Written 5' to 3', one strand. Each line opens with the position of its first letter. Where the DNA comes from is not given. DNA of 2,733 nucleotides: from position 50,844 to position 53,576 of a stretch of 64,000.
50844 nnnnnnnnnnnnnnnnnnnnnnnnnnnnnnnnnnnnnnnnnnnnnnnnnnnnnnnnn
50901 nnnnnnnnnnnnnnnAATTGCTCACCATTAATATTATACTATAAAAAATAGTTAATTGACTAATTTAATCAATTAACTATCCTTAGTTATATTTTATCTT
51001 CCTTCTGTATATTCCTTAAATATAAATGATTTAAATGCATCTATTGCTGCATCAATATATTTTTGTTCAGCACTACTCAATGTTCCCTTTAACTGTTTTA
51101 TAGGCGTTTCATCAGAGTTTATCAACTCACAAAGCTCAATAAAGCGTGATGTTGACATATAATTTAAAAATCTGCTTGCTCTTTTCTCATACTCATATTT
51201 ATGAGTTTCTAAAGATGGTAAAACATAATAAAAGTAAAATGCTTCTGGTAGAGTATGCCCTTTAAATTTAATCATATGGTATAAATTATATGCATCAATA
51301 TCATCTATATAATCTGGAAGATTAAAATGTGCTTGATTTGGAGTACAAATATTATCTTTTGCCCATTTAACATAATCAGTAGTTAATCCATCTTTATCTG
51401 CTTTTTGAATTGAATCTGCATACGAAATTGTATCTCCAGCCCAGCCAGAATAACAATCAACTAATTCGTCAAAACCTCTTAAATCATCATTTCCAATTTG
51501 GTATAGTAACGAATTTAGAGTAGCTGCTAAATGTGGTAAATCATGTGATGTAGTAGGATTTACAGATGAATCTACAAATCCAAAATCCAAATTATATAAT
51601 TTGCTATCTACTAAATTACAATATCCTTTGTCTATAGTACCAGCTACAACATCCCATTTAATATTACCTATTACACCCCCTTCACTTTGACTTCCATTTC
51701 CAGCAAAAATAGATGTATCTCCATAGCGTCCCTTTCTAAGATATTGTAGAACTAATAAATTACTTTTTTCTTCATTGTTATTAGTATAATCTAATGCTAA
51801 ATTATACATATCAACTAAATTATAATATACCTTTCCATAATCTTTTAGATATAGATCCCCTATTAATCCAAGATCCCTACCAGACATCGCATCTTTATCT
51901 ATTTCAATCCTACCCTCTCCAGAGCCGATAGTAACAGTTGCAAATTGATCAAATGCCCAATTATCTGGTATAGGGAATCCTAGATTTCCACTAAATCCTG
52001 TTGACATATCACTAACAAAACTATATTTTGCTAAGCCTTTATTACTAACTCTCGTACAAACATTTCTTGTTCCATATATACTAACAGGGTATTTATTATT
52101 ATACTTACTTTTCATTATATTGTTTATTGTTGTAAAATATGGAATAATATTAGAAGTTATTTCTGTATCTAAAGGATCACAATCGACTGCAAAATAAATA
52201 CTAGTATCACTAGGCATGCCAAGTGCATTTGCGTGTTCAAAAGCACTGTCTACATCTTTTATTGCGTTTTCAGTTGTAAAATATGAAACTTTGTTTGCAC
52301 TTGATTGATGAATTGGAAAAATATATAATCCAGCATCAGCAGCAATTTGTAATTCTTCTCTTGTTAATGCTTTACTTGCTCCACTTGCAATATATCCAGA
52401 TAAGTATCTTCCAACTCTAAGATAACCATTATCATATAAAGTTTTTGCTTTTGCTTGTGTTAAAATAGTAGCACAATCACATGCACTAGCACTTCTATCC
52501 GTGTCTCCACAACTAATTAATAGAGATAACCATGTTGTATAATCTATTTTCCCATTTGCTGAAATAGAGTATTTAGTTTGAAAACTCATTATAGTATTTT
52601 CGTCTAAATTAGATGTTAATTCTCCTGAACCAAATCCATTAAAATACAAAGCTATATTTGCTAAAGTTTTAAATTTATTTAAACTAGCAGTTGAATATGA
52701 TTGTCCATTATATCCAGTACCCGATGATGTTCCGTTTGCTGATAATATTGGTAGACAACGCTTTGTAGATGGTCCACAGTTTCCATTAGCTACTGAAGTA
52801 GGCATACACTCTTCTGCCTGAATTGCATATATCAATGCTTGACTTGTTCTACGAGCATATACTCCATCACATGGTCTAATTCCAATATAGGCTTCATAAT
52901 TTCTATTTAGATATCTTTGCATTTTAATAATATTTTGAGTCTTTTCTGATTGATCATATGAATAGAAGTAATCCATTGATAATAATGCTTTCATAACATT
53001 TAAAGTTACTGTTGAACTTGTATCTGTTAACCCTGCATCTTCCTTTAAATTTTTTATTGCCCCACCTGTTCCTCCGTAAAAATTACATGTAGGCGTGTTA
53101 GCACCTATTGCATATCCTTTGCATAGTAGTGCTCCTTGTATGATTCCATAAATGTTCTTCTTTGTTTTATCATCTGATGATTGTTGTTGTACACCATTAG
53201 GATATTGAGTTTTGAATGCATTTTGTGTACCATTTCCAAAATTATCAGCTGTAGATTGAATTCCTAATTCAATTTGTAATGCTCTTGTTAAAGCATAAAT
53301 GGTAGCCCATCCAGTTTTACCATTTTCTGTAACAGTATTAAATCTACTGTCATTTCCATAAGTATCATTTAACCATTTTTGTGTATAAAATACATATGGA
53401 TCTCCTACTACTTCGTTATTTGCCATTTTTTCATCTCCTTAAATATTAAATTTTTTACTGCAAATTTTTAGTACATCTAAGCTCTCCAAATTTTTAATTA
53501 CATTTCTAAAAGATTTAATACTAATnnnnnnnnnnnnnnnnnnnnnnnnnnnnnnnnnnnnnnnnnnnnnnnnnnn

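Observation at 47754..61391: Candidate holin-gated polymorphic cell-wall effector / immunity locus with no described counterpart that I know of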

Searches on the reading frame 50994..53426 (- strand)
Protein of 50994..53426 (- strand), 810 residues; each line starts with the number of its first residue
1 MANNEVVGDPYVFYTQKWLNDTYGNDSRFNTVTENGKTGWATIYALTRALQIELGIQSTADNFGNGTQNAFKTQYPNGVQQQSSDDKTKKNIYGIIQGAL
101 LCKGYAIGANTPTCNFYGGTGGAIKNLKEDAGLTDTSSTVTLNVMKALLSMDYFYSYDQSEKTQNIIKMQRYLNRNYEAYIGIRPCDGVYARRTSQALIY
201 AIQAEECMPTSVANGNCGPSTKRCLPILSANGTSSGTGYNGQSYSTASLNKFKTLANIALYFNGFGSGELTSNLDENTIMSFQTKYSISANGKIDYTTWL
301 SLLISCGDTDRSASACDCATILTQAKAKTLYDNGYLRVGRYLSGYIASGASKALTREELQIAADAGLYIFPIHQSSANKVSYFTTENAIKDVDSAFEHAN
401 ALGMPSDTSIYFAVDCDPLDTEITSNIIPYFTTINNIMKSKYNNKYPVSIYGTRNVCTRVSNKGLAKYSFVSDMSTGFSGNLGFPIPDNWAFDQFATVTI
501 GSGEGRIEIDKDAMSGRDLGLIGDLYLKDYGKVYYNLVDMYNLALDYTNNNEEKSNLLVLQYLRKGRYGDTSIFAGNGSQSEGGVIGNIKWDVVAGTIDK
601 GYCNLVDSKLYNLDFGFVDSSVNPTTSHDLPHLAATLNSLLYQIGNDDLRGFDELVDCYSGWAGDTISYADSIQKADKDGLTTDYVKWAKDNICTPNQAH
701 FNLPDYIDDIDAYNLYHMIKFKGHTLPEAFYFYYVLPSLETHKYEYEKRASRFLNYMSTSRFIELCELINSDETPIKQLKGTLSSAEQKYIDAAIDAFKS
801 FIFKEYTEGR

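Call 4: search_protein_families(library=pfam, proteins=[window:50994-53426:-], max_evalue=0.01)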
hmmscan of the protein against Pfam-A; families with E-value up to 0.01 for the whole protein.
window:50994-53426:- (810 aa): 2 families
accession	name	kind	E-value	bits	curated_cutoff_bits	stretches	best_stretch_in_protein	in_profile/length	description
PF08924.17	Rv2525c_GlyHyd-like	-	6e-45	154.2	27.2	1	329-513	2-197/198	Rv2525c-like, glycoside hydrolase-like domain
PF01471.23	PG_binding_1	-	1.8e-05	25.2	23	0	260-299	12-54/57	Putative peptidoglycan binding domain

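Call 7: search_dna_similar(query=window:50994-53426:-, collection=plasmids, mode=protein, max_rows=30)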
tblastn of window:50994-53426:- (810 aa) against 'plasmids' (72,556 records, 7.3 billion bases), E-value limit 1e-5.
Records with a match: 565; places in all: 609; records where one place covers at least 80% of the query: 320.
Best place of each record, by identity: 60-80% 1; <60% 564.
By first word of the organism name: Enterococcus 384; Lactiplantibacillus 72; Streptomyces 24; Lacticaseibacillus 21; Bacillus 13; Clostridium 8; Furfurilactobacillus 4; Lactococcus 4; Staphylococcus 3; Curtobacterium 3; and 17 more.
By predicted mobility (MOB-suite, as given by PLSDB): non-mobilizable 224; mobilizable 184; conjugative 157.
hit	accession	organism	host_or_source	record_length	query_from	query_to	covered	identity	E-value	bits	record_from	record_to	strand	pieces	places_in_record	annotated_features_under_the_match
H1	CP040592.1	Furfurilactobacillus rossiae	15_bacterial cell culture,fermented ...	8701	9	806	99%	35.2%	9e-100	392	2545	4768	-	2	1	peptidoglycan binding protein | uncharacterized protein ybfG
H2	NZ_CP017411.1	Lactiplantibacillus plantarum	fermented salami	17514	9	806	99%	35.1%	6e-112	383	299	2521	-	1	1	glycoside hydrolase domain-containing protein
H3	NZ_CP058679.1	Lactiplantibacillus plantarum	Grass,plant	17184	9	806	99%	35.1%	2e-112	384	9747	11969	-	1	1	glycoside hydrolase domain-containing protein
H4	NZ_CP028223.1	Lactiplantibacillus plantarum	cell culture,kimchi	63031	9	806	99%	35.0%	5e-112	383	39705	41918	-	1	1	glycoside hydrolase domain-containing protein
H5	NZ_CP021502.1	Lactiplantibacillus plantarum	cell culture,food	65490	9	806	99%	35.0%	5e-112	383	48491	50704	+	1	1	glycoside hydrolase domain-containing protein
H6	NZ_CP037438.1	Lactiplantibacillus plantarum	Food,kimchi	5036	9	806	99%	35.0%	1e-112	383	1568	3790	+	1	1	glycoside hydrolase domain-containing protein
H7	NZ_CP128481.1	Lactiplantibacillus plantarum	cell culture,fermented kimchi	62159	9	806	99%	35.0%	6e-112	383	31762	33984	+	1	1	glycoside hydrolase domain-containing protein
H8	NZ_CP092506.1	Lactiplantibacillus plantarum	single cell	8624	9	806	99%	35.0%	6e-112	383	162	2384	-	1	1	glycoside hydrolase domain-containing protein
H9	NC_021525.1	Lactiplantibacillus plantarum 16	-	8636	9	806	99%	35.0%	6e-112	383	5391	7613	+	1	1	glycoside hydrolase domain-containing protein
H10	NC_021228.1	Lactiplantibacillus plantarum subsp. plantarum P-8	-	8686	9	806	99%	35.0%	6e-112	383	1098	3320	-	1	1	glycoside hydrolase domain-containing protein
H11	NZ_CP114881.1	Lactiplantibacillus plantarum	Cheese,Traditional cheese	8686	9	806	99%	35.0%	6e-112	383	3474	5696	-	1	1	glycoside hydrolase domain-containing protein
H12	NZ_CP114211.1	Lactiplantibacillus plantarum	cell culture,kimchi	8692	9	806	99%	35.0%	6e-112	383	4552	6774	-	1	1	glycoside hydrolase domain-containing protein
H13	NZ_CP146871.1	Lactiplantibacillus plantarum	-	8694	9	806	99%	35.0%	6e-112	383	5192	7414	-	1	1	glycoside hydrolase domain-containing protein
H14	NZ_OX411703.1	Lactiplantibacillus pentosus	-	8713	9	806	99%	35.0%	6e-112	383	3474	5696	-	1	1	glycoside hydrolase domain-containing protein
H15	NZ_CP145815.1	Lactiplantibacillus plantarum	-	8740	9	806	99%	35.0%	6e-112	383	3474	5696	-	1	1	glycoside hydrolase domain-containing protein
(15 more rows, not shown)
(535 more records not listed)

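Call 8: search_dna_similar(query=window:50994-53426:-, collection=phages, mode=protein, max_rows=30)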
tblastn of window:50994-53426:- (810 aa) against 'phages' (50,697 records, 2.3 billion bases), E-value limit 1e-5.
Records with a match: 2; places in all: 2; records where one place covers at least 80% of the query: 0.
Best place of each record, by identity: <60% 2.
By first word of the organism name: Bacteriophage 1; Alicyclobacillus 1.
By host as written in the record: - 1; Alicyclobacillus acidoterrestris MMB007 1.
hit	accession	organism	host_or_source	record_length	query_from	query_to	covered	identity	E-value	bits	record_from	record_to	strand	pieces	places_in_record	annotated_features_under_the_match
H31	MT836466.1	Bacteriophage sp.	human fecal samples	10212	3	521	64%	37.7%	1e-84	301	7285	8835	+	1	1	record has no annotation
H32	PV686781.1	Alicyclobacillus phage MMB025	Alicyclobacillus acidoterrestris MMB007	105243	317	464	18%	33.1%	2e-11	74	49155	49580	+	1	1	endolysin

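Call 10: find_encoding_contigs(protein=window:50994-53426:-, flank=10000, max_places=6)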
Protein window:50994-53426:- (810 aa): 8 contigs read that carry it; 5 places shown.
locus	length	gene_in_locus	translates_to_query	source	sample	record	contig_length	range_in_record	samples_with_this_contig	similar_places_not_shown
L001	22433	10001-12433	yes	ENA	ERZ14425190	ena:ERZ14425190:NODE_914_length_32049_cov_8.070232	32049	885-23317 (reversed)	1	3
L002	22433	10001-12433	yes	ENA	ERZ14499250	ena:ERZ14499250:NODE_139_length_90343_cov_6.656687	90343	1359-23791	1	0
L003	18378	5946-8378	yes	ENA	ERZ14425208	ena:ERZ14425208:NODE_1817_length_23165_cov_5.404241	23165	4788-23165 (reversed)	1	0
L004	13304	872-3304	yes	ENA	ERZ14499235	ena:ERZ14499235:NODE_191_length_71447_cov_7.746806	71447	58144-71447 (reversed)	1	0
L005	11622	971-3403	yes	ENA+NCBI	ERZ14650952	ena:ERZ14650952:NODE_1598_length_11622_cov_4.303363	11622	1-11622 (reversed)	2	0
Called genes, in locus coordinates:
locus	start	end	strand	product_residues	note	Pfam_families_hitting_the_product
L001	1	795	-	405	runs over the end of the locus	PF02687:FtsX (weak)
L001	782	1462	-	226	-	PF02463:SMC_N, PF00005:ABC_tran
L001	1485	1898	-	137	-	-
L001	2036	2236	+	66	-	-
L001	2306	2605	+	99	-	-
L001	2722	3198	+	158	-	-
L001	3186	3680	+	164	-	-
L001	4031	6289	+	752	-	PF01471:PG_binding_1 (faint), PF08924:Rv2525c_GlyHyd-like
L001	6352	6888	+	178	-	-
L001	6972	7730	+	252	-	PF01551:Peptidase_M23, PF08230:CW_7, PF01476:LysM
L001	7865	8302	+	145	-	PF05105:Phage_holin_4_1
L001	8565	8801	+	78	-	-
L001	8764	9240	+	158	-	-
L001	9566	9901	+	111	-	-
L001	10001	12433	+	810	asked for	PF01471:PG_binding_1 (faint), PF08924:Rv2525c_GlyHyd-like, PF27189:YkzU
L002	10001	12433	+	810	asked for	PF01471:PG_binding_1 (faint), PF08924:Rv2525c_GlyHyd-like, PF27189:YkzU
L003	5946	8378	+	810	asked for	PF01471:PG_binding_1 (faint), PF08924:Rv2525c_GlyHyd-like, PF27189:YkzU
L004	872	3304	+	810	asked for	PF01471:PG_binding_1 (faint), PF08924:Rv2525c_GlyHyd-like, PF27189:YkzU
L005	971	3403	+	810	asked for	PF01471:PG_binding_1 (faint), PF08924:Rv2525c_GlyHyd-like, PF27189:YkzU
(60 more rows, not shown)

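Call 18: get_annotated_region(hit=H4, flank=6000)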
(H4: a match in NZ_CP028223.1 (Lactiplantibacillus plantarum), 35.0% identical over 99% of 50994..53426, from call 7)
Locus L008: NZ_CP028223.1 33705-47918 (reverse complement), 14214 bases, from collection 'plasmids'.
description: Lactiplantibacillus plantarum strain SRCM101105 plasmid unnamed1, complete sequence
organism: Lactiplantibacillus plantarum (NCBI taxid 1590)
taxonomy: Bacteria; Bacillota; Bacilli; Lactobacillales; Lactobacillaceae; Lactiplantibacillus; Lactiplantibacillus plantarum
host: -; source: cell culture,kimchi; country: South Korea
typing (MOB-suite, as given by PLSDB): mobilizable; replicon rep_cluster_167,rep_cluster_1948; relaxase MOBP
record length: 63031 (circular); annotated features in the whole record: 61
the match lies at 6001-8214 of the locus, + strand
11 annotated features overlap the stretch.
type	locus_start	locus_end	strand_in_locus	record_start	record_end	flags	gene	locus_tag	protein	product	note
CDS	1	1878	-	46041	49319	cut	-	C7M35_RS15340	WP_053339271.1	DEAD/DEAH box helicase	-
CDS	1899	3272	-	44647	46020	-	-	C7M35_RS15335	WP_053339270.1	sigma-70 family RNA polymerase sigma factor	GO:0006352 - DNA-templated transcription initiation [Evidence IEA]; GO:0006355 - regulation of DNA-templated ...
CDS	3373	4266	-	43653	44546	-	-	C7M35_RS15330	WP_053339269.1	IS982 family transposase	-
CDS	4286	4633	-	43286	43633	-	-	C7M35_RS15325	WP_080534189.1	hypothetical protein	-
CDS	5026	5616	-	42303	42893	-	-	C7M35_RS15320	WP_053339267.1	site-specific integrase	-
CDS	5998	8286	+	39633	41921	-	-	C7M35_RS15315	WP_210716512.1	glycoside hydrolase domain-containing protein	-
CDS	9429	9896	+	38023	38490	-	-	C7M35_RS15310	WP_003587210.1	DNA starvation/stationary phase protection protein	-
CDS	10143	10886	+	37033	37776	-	-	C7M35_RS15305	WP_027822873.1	ABC transporter ATP-binding protein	-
CDS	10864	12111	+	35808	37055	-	-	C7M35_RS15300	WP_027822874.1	ABC transporter permease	-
CDS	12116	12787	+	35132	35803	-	-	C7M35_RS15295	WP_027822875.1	TetR/AcrR family transcriptional regulator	-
CDS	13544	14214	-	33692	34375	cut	-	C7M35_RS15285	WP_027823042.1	IS6 family transposase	-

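Call 21: search_protein_families(library=ncbifam, proteins=[window:50994-53426:-], max_evalue=0.1)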
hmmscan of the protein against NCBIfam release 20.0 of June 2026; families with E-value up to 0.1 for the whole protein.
window:50994-53426:- (810 aa): 1 family
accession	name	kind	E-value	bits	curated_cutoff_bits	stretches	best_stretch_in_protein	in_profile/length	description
TIGR03979.1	His_Ser_Rich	equivalog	0.0043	17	121.65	0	249-302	127-186/190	His-Xaa-Ser repeat protein HxsA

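Call 29: find_homologous_proteins(query=window:50994-53426:-, max_evalue=1e-10)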
Query window:50994-53426:- (810 aa): 2670 proteins with E <= 1e-10 among 8000 candidates; the best 120 are listed.
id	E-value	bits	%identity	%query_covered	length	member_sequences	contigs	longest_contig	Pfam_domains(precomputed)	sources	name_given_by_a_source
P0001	0.0e+0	1745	94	100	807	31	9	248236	PF27189.1,PF01471.24,PF08924.18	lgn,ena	-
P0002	0.0e+0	1356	73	100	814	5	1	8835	PF27189.1,PF01471.24,PF08924.18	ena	-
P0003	0.0e+0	1243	68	100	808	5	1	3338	PF27189.1,PF01471.24,PF08924.18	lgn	-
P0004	0.0e+0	1152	64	99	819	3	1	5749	PF27189.1,PF01471.24,PF08924.18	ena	-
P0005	0.0e+0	1136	63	99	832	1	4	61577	PF27189.1,PF01471.24,PF08924.18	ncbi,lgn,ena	-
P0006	0.0e+0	1081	87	68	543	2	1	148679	PF27189.1,PF08924.18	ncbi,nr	ncbi:MAG: DUF1906 domain-containing protein, partial [Bacilli bacterium]|nr:DUF1906 domain-containin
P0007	0.0e+0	1076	61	99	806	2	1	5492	PF27189.1,PF01471.24,PF08924.18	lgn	-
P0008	0.0e+0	1050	60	100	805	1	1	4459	PF27189.1,PF01471.24,PF08924.18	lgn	-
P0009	0.0e+0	1014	60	99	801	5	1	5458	PF27189.1,PF01471.24,PF08924.18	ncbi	-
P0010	5.0e-292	989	59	99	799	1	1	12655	PF27189.1,PF01471.24,PF08924.18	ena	-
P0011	6.1e-291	985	59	99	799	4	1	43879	PF27189.1,PF01471.24,PF08924.18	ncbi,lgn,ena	-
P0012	3.3e-290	983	57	99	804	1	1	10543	PF27189.1,PF01471.24,PF08924.18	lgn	-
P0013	6.3e-285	966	58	99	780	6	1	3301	PF27189.1,PF01471.24,PF08924.18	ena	-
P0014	2.0e-284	964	57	99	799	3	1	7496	PF27189.1,PF01471.24,PF08924.18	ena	-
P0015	2.2e-283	960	57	99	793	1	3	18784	PF27189.1,PF01471.24,PF08924.18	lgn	-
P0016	5.9e-279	946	56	99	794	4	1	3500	PF27189.1,PF01471.24,PF08924.18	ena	-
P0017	3.0e-278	943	56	100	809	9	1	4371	PF27189.1,PF01471.24,PF08924.18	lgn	-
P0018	7.6e-278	942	57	99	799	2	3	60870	PF27189.1,PF01471.24,PF08924.18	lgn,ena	-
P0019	1.1e-274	932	55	100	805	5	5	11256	PF27189.1,PF01471.24,PF08924.18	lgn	-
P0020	8.9e-274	929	57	98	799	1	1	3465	PF27189.1,PF01471.24,PF08924.18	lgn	-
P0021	1.1e-273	928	56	99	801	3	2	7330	PF27189.1,PF01471.24,PF08924.18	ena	-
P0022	1.3e-272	925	55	99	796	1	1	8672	PF27189.1,PF01471.24,PF08924.18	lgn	-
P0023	2.5e-271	921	56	98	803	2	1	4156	PF27189.1,PF01471.24,PF08924.18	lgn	-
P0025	4.0e-269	913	56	95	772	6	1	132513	PF27189.1,PF01471.24,PF08924.18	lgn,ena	-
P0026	7.2e-269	912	55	98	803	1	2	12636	PF27189.1,PF01471.24,PF08924.18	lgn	-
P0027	3.1e-267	907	55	98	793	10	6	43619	PF27189.1,PF01471.24,PF08924.18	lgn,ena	-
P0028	2.1e-266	904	55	99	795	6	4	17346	PF27189.1,PF01471.24,PF08924.18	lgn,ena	-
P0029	5.7e-265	900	55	98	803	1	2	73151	PF27189.1,PF01471.24,PF08924.18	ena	-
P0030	6.8e-265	899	55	97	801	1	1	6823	PF27189.1,PF01471.24,PF08924.18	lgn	-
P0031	1.4e-263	895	55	99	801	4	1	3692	PF27189.1,PF01471.24,PF08924.18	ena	-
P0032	8.7e-263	892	55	100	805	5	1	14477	PF27189.1,PF01471.24,PF08924.18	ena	-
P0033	5.2e-262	890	54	99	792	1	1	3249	PF27189.1,PF01471.24,PF08924.18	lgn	-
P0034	8.1e-262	889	54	99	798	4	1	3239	PF27189.1,PF01471.24,PF08924.18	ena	-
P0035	8.0e-260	883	53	99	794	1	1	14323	PF27189.1,PF01471.24,PF08924.18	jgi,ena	-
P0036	1.5e-259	882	53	98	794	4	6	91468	PF27189.1,PF01471.24,PF08924.18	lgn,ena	-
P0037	6.0e-259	880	54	100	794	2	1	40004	PF27189.1,PF01471.24,PF08924.18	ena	-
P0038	4.3e-258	877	54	100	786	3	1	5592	PF27189.1,PF01471.24,PF08924.18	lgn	-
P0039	5.7e-258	876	54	99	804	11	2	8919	PF27189.1,PF01471.24,PF08924.18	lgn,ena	-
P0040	3.5e-257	874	54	95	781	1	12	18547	PF27189.1,PF01471.24,PF08924.18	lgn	-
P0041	8.3e-256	869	53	99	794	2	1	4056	PF27189.1,PF01471.24,PF08924.18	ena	-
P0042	4.2e-255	867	52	99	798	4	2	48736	PF27189.1,PF01471.24,PF08924.18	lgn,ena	-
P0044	9.5e-254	862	54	99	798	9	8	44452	PF27189.1,PF01471.24,PF08924.18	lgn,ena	-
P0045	4.1e-253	860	53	99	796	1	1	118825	PF27189.1,PF01471.24,PF08924.18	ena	-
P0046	1.1e-251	856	52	100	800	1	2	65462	PF27189.1,PF01471.24,PF08924.18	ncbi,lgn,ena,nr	ncbi:MAG: DUF1906 domain-containing protein [Bacilli bacterium]|nr:DUF1906 domain-containing protein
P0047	3.5e-251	854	51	100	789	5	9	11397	PF27189.1,PF01471.24,PF08924.18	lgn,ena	-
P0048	9.1e-251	853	51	99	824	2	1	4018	PF27189.1,PF01471.24,PF08924.18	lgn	-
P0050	3.0e-250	851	52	100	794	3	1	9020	PF27189.1,PF01471.24,PF08924.18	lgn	-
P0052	6.3e-246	837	51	100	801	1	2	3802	PF27189.1,PF01471.24,PF08924.18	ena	-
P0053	1.4e-244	832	52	100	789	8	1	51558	PF27189.1,PF01471.24,PF08924.18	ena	-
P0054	1.3e-241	822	50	100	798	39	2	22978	PF27189.1,PF01471.24,PF08924.18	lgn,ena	-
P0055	1.2e-240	819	51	99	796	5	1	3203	PF27189.1,PF01471.24,PF08924.18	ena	-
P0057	1.4e-238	812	51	100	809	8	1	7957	PF27189.1,PF01471.24,PF08924.18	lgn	-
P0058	1.6e-237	809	50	99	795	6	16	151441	PF27189.1,PF01471.24,PF08924.18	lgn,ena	-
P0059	2.7e-237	808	49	99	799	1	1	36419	PF27189.1,PF01471.24,PF08924.18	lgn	-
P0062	8.7e-232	790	51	100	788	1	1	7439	PF27189.1,PF01471.24,PF08924.18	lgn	-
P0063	1.4e-231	789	51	100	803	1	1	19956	PF27189.1,PF01471.24,PF08924.18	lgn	-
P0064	6.2e-229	780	48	99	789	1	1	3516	PF27189.1,PF01471.24,PF08924.18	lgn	-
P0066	1.6e-228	779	50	99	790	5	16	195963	PF27189.1,PF01471.24,PF08924.18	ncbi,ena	-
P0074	1.1e-221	756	50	100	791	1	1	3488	PF27189.1,PF01471.24,PF08924.18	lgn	-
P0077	1.4e-217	743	48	98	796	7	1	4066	PF27189.1,PF01471.24,PF08924.18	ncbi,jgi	jgi:peptidoglycan hydrolase-like protein with peptidoglycan-binding domain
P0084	2.3e-210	719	46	98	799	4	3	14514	PF27189.1,PF01471.24,PF08924.18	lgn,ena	-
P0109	1.1e-192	661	45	99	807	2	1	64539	PF27189.1,PF01471.24,PF08924.18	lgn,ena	-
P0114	2.5e-190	653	45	99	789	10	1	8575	PF27189.1,PF01471.24,PF08924.18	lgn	-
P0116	6.5e-189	648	44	99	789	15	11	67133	PF27189.1,PF01471.24,PF08924.18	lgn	-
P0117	1.3e-187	644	44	99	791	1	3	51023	PF27189.1,PF01471.24,PF08924.18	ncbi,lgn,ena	-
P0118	1.7e-186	640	45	99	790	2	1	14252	PF27189.1,PF01471.24,PF08924.18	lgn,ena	-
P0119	5.3e-184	632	44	99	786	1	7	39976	PF27189.1,PF01471.24,PF08924.18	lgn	-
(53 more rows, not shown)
